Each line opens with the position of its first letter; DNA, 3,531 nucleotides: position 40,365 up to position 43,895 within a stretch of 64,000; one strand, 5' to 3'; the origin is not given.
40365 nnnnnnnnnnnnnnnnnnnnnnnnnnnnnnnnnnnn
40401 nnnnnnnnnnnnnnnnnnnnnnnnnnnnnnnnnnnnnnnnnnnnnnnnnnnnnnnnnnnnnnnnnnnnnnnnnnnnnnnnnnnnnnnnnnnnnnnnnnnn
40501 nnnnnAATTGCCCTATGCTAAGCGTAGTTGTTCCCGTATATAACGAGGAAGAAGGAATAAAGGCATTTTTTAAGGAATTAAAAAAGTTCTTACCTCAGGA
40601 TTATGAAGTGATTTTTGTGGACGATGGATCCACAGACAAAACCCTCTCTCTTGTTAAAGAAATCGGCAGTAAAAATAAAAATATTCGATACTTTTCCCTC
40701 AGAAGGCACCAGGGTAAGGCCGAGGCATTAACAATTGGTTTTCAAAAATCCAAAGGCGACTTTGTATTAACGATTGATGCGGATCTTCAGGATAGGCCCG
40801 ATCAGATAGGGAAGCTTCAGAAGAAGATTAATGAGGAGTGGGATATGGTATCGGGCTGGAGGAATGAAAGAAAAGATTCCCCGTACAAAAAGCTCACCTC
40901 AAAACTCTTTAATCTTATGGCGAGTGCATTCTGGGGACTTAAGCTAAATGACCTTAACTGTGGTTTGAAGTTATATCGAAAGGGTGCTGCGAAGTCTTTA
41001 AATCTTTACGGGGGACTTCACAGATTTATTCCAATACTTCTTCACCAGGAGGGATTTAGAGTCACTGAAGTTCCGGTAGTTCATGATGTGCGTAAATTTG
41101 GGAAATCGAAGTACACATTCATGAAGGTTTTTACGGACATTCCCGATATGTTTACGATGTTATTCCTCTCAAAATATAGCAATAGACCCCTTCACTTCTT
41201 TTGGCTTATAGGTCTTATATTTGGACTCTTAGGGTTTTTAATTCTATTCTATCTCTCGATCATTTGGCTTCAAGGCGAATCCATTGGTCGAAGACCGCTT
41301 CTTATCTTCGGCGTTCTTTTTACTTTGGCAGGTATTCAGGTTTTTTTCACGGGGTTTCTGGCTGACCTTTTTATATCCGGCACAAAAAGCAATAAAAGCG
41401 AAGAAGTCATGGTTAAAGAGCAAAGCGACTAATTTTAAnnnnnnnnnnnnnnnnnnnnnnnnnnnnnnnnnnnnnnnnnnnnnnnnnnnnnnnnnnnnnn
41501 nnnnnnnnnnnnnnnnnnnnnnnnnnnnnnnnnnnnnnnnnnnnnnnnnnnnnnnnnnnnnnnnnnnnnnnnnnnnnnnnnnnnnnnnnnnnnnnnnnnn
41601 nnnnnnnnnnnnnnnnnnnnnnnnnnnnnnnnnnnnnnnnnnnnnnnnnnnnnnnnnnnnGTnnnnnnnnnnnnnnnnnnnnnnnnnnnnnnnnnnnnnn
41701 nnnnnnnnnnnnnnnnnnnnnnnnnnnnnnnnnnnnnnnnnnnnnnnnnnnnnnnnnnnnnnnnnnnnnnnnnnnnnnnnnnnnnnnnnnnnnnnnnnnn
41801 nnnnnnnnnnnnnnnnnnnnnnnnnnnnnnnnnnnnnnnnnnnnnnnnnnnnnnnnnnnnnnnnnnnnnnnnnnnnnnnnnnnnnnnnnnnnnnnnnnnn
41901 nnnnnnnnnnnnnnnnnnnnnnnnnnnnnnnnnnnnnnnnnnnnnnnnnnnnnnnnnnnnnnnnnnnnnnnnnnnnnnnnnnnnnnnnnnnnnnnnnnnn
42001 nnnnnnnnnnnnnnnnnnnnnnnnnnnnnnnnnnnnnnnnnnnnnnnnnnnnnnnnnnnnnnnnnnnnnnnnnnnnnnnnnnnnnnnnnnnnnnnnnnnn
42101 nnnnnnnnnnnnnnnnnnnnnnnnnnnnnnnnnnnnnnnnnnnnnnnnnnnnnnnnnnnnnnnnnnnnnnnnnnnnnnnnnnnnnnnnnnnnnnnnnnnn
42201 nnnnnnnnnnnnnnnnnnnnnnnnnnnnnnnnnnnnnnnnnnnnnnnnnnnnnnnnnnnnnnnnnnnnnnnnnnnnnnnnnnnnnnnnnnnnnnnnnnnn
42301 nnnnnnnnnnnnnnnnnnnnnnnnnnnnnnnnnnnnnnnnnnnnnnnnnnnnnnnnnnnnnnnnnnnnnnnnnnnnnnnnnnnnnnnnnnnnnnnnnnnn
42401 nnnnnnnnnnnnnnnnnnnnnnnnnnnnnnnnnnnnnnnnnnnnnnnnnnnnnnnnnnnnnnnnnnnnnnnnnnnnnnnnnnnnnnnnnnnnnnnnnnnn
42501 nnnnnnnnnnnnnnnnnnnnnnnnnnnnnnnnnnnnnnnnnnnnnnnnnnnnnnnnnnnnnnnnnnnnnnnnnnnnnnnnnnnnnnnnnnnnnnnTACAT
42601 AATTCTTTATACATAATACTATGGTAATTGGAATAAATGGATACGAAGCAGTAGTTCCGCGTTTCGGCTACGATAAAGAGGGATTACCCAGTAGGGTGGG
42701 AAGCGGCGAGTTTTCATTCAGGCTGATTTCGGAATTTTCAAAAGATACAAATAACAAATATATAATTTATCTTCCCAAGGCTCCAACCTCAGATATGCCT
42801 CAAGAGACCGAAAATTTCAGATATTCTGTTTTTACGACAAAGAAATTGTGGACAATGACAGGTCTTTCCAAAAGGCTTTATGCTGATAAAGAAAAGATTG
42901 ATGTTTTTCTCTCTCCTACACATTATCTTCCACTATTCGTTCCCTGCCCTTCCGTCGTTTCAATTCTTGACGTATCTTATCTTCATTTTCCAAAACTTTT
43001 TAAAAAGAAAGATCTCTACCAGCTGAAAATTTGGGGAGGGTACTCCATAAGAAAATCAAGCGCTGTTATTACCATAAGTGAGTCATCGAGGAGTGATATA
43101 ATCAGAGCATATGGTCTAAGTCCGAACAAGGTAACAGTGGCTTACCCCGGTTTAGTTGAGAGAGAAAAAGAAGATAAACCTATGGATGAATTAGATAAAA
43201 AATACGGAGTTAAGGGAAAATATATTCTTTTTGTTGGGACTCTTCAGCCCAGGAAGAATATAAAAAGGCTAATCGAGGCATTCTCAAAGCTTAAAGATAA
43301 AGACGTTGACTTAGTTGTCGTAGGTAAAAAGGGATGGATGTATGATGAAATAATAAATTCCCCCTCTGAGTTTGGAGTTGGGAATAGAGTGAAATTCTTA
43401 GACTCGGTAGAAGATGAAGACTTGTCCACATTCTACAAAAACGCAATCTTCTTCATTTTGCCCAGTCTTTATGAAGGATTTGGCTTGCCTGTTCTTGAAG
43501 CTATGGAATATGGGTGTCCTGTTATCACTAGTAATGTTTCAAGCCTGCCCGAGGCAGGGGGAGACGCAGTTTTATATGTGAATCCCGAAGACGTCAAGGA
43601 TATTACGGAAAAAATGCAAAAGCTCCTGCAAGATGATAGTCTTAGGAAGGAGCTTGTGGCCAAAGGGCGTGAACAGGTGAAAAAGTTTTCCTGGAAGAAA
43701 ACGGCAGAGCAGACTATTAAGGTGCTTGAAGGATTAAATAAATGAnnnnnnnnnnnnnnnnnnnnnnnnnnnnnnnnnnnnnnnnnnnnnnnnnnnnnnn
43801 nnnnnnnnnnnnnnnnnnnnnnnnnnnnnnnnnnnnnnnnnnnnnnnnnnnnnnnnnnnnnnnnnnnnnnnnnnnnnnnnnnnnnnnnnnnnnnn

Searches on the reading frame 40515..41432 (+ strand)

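Call 63: search_protein_families(library=pfam, proteins=[window:40515-41432:+], max_evalue=0.0001)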
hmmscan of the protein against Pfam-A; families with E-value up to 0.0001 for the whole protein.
window:40515-41432:+ (305 aa): 3 families
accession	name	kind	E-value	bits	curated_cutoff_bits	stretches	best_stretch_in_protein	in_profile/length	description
PF00535.33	Glycos_transf_2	-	6.6e-35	121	23.3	1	3-160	1-165/168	Glycosyl transferase family 2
PF10111.15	Glyco_tranf_2_2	-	8.5e-13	48.8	27.3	1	3-104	1-105/276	Glycosyltransferase like family 2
PF13641.12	Glyco_tranf_2_3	-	9.7e-05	22.9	27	0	2-112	3-119/230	Glycosyltransferase like family 2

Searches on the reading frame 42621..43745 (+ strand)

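Call 64: search_protein_families(library=pfam, proteins=[window:42621-43745:+], max_evalue=0.0001)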
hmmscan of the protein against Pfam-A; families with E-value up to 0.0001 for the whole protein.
window:42621-43745:+ (374 aa): 5 families
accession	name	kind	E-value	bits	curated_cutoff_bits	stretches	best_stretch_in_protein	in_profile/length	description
PF00534.26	Glycos_transf_1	-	8.5e-40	136.5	26.4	1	194-351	8-171/172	Glycosyl transferases group 1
PF13692.12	Glyco_trans_1_4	-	1.3e-31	110.2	27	1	200-338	2-142/142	Glycosyl transferases group 1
PF13524.12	Glyco_trans_1_2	-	4.2e-10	40.2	25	1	216-365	4-142/144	Glycosyl transferase-like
PF20706.3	GT4-conflict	-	4.5e-10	39.5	26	1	169-363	172-383/385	Family 4 Glycosyltransferase in conflict systems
PF13439.12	Glyco_transf_4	-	1.5e-06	28.7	28.5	1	87-177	67-165/170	Glycosyltransferase Family 4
